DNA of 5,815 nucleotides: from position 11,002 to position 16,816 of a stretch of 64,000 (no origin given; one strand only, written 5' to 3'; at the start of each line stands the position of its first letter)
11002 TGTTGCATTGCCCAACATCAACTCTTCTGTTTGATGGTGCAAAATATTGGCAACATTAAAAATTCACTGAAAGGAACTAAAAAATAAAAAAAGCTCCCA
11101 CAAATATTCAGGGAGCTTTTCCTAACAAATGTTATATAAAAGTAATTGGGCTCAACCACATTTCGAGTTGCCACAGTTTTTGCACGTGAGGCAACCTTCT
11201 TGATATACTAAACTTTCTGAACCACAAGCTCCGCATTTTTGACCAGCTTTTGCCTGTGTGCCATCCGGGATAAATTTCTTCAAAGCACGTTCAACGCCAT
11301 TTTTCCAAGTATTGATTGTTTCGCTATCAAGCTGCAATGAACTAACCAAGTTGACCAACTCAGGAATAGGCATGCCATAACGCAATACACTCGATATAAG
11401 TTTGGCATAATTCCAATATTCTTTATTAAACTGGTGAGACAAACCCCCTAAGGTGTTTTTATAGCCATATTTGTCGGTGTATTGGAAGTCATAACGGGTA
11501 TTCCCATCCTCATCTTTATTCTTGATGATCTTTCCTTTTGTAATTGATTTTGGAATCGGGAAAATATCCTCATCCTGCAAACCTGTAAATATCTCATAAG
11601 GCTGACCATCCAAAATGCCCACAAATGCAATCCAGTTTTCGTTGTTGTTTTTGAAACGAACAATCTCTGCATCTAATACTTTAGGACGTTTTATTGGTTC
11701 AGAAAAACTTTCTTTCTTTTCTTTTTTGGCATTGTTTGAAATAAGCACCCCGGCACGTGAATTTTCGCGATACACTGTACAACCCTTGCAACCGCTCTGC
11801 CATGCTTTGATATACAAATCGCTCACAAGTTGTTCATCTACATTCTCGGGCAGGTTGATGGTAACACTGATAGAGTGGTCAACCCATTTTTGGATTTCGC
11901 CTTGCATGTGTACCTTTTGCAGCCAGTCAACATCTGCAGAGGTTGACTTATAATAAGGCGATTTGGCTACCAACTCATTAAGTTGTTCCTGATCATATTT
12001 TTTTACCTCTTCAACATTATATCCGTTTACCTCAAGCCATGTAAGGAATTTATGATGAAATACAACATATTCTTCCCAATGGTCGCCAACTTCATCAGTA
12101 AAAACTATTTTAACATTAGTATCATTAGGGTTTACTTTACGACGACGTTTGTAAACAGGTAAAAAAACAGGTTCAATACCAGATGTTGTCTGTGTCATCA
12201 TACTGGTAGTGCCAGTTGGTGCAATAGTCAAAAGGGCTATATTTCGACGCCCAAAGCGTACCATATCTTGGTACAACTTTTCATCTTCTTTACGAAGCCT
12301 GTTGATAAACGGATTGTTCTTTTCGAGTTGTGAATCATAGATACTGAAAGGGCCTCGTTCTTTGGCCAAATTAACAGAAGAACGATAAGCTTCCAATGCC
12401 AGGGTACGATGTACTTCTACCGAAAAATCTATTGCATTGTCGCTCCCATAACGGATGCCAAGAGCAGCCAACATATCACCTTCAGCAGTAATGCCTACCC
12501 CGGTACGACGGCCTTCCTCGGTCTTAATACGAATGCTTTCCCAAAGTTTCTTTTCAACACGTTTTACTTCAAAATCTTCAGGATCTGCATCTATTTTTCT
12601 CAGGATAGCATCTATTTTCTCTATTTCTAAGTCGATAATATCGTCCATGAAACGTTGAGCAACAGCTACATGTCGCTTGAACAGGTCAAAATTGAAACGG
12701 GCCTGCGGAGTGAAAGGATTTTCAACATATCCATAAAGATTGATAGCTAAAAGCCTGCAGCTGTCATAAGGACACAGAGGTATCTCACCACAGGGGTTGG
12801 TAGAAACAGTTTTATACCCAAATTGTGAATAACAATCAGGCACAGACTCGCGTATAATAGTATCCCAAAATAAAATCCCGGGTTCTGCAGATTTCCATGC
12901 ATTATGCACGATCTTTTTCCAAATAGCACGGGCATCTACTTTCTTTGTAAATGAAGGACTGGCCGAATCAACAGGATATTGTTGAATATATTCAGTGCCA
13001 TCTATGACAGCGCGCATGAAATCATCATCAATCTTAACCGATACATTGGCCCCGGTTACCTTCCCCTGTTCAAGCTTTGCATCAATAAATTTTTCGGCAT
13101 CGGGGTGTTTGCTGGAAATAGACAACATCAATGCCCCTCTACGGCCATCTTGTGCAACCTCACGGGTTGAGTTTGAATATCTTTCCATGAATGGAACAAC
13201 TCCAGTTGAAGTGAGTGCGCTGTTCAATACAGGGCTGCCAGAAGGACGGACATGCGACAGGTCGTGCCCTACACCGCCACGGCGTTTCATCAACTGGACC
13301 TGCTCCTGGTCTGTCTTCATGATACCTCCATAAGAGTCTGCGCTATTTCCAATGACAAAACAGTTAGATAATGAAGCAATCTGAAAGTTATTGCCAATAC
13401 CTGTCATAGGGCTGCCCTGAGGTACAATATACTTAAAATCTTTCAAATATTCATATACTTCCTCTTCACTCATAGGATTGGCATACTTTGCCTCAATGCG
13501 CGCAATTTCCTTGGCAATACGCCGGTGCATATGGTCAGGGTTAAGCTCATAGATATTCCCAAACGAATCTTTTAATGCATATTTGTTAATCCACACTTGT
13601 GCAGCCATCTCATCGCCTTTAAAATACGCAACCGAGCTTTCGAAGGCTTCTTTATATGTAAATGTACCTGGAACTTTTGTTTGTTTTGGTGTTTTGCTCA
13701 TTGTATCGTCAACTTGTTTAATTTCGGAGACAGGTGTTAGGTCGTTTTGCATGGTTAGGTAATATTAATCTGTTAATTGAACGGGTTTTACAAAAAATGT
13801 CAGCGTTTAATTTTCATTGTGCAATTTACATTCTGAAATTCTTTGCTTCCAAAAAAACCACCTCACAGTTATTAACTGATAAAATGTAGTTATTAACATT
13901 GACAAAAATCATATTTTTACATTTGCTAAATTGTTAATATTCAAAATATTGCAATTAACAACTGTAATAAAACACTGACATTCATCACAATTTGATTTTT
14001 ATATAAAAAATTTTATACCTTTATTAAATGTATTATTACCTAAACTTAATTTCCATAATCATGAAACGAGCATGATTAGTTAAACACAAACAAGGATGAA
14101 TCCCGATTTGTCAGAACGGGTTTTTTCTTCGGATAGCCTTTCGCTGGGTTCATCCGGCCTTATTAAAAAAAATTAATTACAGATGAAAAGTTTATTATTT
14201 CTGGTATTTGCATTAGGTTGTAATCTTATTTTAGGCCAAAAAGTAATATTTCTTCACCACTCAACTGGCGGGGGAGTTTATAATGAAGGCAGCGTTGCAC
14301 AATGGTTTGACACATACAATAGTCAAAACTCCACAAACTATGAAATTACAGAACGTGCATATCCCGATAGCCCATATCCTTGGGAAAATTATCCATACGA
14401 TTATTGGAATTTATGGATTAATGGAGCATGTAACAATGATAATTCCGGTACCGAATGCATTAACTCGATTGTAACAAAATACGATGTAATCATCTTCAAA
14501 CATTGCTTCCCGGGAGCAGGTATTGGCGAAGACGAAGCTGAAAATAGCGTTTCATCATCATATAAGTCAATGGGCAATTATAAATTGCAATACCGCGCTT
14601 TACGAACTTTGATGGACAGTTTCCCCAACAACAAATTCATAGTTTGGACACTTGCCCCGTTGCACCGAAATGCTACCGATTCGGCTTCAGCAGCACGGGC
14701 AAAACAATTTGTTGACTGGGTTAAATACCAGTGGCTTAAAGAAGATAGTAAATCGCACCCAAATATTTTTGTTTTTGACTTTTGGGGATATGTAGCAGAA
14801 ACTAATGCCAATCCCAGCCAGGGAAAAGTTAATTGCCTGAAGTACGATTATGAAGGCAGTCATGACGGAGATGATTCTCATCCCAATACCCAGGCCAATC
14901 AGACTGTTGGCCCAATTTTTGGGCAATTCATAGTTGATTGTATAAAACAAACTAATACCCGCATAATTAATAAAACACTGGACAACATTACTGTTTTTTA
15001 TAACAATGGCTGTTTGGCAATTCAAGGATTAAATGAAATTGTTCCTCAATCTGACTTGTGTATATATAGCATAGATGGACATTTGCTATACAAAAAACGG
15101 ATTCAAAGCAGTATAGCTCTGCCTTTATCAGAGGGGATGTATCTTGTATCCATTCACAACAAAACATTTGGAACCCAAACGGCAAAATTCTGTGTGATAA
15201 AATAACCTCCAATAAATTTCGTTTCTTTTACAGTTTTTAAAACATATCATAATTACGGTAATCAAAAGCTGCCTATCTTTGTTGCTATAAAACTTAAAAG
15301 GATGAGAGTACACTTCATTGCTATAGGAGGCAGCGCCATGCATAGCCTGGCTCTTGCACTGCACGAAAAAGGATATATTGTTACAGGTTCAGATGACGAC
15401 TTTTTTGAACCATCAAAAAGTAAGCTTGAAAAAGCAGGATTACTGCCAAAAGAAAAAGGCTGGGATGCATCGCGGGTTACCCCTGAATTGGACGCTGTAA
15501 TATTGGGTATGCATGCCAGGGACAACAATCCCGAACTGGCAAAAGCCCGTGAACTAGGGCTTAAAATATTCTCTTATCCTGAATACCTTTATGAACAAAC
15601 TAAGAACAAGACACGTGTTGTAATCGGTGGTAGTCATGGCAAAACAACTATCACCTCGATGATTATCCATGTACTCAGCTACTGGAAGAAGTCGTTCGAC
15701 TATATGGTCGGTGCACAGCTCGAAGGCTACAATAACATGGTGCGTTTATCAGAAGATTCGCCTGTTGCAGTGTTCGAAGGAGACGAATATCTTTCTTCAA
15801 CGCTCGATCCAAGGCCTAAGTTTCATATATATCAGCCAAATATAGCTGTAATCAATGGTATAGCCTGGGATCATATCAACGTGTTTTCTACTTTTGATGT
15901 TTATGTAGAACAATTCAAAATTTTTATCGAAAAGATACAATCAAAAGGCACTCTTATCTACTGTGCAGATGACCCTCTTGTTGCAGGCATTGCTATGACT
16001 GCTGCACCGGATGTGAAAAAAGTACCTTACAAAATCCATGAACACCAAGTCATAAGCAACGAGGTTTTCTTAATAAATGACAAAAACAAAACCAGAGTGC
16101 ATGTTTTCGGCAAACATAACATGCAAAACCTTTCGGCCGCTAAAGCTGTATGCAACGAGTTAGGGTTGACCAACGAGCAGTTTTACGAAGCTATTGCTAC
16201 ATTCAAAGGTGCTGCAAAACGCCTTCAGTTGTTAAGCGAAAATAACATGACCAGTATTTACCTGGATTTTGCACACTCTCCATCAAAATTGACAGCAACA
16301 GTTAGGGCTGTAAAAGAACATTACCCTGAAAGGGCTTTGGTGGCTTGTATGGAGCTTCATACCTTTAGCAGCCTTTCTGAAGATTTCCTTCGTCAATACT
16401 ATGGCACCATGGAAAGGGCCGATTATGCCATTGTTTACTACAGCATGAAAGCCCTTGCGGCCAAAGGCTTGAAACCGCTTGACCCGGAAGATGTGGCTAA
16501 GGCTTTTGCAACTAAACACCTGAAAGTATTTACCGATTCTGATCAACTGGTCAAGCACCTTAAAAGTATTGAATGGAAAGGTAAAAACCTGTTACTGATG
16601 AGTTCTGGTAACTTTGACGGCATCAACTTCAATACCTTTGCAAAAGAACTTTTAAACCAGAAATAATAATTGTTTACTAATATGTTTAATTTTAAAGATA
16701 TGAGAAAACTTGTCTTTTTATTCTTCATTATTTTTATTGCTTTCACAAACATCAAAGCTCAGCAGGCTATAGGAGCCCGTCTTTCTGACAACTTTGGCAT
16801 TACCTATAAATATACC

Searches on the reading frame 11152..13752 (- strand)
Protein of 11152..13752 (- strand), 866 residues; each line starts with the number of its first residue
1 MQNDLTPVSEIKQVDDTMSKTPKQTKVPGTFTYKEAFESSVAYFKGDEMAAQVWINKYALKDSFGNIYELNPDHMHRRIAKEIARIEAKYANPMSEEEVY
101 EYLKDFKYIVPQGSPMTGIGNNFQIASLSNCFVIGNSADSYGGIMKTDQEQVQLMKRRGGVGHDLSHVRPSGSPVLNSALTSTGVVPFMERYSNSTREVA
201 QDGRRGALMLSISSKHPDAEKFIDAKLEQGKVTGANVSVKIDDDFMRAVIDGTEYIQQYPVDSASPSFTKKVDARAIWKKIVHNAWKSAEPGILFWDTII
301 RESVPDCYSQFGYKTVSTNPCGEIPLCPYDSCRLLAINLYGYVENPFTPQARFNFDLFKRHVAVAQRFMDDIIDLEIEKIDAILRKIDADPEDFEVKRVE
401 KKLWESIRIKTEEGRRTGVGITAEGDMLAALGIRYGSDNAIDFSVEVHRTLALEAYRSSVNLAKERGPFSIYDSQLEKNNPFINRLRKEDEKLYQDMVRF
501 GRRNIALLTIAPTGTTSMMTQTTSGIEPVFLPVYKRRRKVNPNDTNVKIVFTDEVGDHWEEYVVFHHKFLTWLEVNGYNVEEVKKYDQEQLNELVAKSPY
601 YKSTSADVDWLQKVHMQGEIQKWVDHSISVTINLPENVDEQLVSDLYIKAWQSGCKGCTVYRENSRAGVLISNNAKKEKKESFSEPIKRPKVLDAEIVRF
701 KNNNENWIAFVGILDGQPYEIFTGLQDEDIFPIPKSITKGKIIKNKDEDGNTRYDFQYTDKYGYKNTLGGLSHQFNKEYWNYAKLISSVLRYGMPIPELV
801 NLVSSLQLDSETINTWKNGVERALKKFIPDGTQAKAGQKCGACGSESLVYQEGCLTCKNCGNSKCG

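Call 57: search_protein_families(library=pfam, proteins=[window:11152-13752:-], max_evalue=0.0001)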
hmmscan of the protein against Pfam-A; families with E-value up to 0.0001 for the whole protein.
window:11152-13752:- (866 aa): 2 families
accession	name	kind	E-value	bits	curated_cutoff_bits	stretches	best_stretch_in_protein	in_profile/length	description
PF02867.20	Ribonuc_red_lgC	-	1.2e-92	311.7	23.9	1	129-661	1-523/523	Ribonucleotide reductase, barrel domain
PF00317.26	Ribonuc_red_lgN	-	5.1e-09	36.5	28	1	47-111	4-65/77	Ribonucleotide reductase, all-alpha domain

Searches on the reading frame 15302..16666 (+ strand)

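Call 57: search_protein_families(library=pfam, proteins=[window:15302-16666:+], max_evalue=0.0001)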
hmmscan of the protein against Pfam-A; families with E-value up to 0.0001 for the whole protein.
window:15302-16666:+ (454 aa): 3 families
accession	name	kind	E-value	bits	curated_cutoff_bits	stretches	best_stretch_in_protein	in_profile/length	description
PF08245.18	Mur_ligase_M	-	9.8e-18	65.3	24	1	108-283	1-199/200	Mur ligase middle domain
PF01225.30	Mur_ligase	-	3.6e-11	43.7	21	1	3-102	2-93/95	Mur ligase family, catalytic domain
PF02875.26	Mur_ligase_C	-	8.6e-11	43.2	28.4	1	307-436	2-127/127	Mur ligase, glutamate ligase domain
